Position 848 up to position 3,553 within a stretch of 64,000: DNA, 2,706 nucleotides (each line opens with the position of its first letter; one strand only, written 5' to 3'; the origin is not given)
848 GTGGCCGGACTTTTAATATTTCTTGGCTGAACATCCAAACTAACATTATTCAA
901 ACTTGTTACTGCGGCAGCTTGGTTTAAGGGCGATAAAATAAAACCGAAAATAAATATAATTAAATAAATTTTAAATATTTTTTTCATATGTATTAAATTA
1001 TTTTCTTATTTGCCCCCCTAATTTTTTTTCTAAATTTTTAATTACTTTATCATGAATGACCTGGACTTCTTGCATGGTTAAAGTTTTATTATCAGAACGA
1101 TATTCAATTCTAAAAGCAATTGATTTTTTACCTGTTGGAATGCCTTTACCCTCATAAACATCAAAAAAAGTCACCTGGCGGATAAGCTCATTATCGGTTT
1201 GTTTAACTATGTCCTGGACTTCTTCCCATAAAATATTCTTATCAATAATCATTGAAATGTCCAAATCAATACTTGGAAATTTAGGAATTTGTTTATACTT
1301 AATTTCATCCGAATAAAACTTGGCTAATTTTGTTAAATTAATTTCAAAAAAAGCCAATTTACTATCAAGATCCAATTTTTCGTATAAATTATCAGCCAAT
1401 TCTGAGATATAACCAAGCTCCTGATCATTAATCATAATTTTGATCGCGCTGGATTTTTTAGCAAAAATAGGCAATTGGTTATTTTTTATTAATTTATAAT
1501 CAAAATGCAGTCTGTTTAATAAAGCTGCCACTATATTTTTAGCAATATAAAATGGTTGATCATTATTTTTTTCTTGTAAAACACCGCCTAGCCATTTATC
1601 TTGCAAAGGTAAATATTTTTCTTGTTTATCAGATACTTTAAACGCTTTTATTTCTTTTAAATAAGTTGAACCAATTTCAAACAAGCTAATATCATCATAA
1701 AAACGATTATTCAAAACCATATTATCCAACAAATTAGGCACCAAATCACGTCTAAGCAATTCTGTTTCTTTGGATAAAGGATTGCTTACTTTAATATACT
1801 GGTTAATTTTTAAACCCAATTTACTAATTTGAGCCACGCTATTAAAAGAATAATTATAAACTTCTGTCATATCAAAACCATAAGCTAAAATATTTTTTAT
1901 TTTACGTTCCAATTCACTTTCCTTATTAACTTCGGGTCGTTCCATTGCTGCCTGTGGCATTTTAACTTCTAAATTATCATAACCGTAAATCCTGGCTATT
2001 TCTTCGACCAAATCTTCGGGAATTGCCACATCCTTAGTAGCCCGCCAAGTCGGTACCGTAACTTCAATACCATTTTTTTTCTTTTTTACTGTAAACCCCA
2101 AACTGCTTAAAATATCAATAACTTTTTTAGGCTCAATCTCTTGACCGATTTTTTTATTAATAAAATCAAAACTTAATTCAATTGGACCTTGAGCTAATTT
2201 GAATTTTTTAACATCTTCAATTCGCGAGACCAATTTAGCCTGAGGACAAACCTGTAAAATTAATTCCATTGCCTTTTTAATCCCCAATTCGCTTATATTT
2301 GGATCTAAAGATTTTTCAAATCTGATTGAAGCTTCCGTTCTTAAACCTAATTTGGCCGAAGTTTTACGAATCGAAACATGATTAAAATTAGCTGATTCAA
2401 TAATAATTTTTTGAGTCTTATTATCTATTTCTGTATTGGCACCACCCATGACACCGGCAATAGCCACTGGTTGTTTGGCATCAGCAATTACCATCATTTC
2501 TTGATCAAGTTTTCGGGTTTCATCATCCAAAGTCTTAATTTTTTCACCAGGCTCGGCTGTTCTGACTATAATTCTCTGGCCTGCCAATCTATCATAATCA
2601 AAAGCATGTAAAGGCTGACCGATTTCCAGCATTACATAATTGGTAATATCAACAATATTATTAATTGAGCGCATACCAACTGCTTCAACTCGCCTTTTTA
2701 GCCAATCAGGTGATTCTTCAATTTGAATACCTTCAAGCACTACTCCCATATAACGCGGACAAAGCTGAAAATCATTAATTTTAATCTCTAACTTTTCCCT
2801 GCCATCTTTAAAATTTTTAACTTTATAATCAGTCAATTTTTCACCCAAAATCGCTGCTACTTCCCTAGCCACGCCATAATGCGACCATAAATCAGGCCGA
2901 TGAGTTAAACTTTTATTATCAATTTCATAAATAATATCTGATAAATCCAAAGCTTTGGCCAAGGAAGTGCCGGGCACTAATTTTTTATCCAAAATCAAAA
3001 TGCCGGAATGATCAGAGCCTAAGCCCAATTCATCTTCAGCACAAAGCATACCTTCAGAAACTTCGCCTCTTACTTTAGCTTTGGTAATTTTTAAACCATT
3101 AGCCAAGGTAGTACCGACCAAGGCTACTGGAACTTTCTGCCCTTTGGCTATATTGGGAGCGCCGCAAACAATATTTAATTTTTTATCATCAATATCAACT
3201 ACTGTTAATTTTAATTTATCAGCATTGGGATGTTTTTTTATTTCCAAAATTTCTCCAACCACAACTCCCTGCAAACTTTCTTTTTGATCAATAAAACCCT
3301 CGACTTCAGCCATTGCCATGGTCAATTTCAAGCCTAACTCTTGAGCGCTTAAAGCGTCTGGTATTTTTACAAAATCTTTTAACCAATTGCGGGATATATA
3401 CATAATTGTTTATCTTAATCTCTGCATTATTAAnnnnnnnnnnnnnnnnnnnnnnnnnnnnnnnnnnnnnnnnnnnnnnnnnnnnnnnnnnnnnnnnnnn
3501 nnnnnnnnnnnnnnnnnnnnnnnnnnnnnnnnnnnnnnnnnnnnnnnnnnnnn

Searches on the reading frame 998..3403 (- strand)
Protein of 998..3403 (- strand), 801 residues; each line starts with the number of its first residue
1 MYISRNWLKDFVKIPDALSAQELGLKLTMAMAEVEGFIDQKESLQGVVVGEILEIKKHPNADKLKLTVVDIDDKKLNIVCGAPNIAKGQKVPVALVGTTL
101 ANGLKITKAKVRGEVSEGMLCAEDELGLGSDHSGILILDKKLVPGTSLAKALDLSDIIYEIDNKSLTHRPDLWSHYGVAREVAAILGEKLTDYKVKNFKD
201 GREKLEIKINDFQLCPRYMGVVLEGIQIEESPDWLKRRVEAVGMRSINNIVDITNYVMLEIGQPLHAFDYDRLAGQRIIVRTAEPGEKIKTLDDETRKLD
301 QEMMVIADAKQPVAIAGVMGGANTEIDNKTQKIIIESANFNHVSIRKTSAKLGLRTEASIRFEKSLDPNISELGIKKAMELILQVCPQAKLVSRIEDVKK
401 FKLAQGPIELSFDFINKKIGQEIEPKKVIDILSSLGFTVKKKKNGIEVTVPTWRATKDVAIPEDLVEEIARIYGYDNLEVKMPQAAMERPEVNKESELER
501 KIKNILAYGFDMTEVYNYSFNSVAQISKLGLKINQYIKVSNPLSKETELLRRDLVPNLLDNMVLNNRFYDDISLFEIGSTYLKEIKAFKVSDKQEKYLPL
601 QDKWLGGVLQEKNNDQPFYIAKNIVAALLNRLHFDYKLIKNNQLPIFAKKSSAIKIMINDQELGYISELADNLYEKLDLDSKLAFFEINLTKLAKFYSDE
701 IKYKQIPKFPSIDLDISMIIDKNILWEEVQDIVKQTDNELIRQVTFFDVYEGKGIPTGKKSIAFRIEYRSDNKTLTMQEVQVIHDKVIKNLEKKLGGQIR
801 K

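Call 10: search_protein_families(library=ncbifam, proteins=[window:998-3403:-], max_evalue=0.00001)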
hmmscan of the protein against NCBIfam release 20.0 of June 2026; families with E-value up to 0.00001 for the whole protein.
window:998-3403:- (801 aa): 7 families
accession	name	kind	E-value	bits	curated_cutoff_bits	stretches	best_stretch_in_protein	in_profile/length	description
TIGR00472.1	pheT_bact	equivalog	9.7e-235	781.5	402.65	1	1-800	1-798/798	phenylalanine--tRNA ligase subunit beta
NF001882.0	PRK00629.5-4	equivalog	1.5e-61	208.7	527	1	1-735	1-683/725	phenylalanine--tRNA ligase subunit beta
NF045760.1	YtpR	equivalog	6.2e-35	120.7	100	1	38-147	76-184/185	YtpR family tRNA-binding protein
TIGR00471.1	pheT_arch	equivalog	1.1e-34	119.9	282.65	1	400-693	272-550/551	phenylalanine--tRNA ligase subunit beta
NF045867.1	PheT_Nterm_rel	equivalog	2.8e-16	60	120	1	45-128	87-170/171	TyrS-associated PheT N-terminal domain-related protein TapR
TIGR00469.1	pheS_mito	equivalog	1.1e-08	34.2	258.35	1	702-793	350-445/451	phenylalanine--tRNA ligase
NF007492.0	PRK10089.1-1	equivalog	1.5e-08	34.5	150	1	47-127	14-91/110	tRNA-binding protein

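Call 43: find_homologous_proteins(query=window:998-3403:-, max_evalue=1e-20)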
Query window:998-3403:- (801 aa): 8000 proteins with E <= 1e-20 among 8000 candidates; the best 120 are listed.
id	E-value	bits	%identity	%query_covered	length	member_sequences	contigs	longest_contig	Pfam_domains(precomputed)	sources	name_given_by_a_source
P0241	0.0e+0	1753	100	100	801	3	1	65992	PF03483.23,PF03147.20,PF03484.22,PF17759.7,PF01588.27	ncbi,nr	ncbi:MAG: phenylalanine--tRNA ligase subunit beta|nr:phenylalanine--tRNA ligase subunit beta [Candid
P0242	0.0e+0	1482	82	100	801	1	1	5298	PF03483.23,PF03147.20,PF03484.22,PF17759.7,PF01588.27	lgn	-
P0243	0.0e+0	1405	78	100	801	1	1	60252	PF03483.23,PF03147.20,PF03484.22,PF17759.7,PF01588.27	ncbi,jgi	-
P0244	0.0e+0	1383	77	100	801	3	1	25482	PF03483.23,PF03147.20,PF03484.22,PF17759.7,PF01588.27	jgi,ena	-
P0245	0.0e+0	1369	76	100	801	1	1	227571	PF03483.23,PF03147.20,PF03484.22,PF17759.7,PF01588.27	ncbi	-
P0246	0.0e+0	1310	71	100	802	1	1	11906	PF03483.23,PF03147.20,PF03484.22,PF17759.7,PF01588.27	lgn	-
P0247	0.0e+0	1307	73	100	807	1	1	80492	PF03483.23,PF03147.20,PF03484.22,PF17759.7,PF01588.27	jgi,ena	-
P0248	0.0e+0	1296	72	100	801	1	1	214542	PF03483.23,PF03147.20,PF03484.22,PF17759.7,PF01588.27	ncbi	-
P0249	0.0e+0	1270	72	100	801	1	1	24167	PF03483.23,PF03147.20,PF03484.22,PF17759.7,PF01588.27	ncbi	-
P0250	0.0e+0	1262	71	100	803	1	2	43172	PF03483.23,PF03147.20,PF03484.22,PF17759.7,PF01588.27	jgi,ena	-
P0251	0.0e+0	1252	70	100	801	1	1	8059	PF03483.23,PF03147.20,PF03484.22,PF17759.7,PF01588.27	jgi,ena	-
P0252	0.0e+0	1243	70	100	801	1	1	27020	PF03483.23,PF03147.20,PF03484.22,PF17759.7,PF01588.27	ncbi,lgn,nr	ncbi:phenylalanine--tRNA ligase subunit beta [Candidatus Falkowbacteria bacterium]|nr:phenylalanine-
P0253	0.0e+0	1242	70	100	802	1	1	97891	PF03483.23,PF03147.20,PF03484.22,PF17759.7,PF01588.27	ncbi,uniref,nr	ncbi:MAG: phenylalanine--tRNA ligase subunit beta [Candidatus Buchananbacteria bacterium RBG_13_36_9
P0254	0.0e+0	1239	70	100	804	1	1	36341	PF03483.23,PF03147.20,PF03484.22,PF17759.7,PF01588.27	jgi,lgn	jgi:phenylalanyl-tRNA synthetase beta chain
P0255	0.0e+0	1238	69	100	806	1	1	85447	PF03483.23,PF03147.20,PF03484.22,PF17759.7,PF01588.27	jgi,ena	-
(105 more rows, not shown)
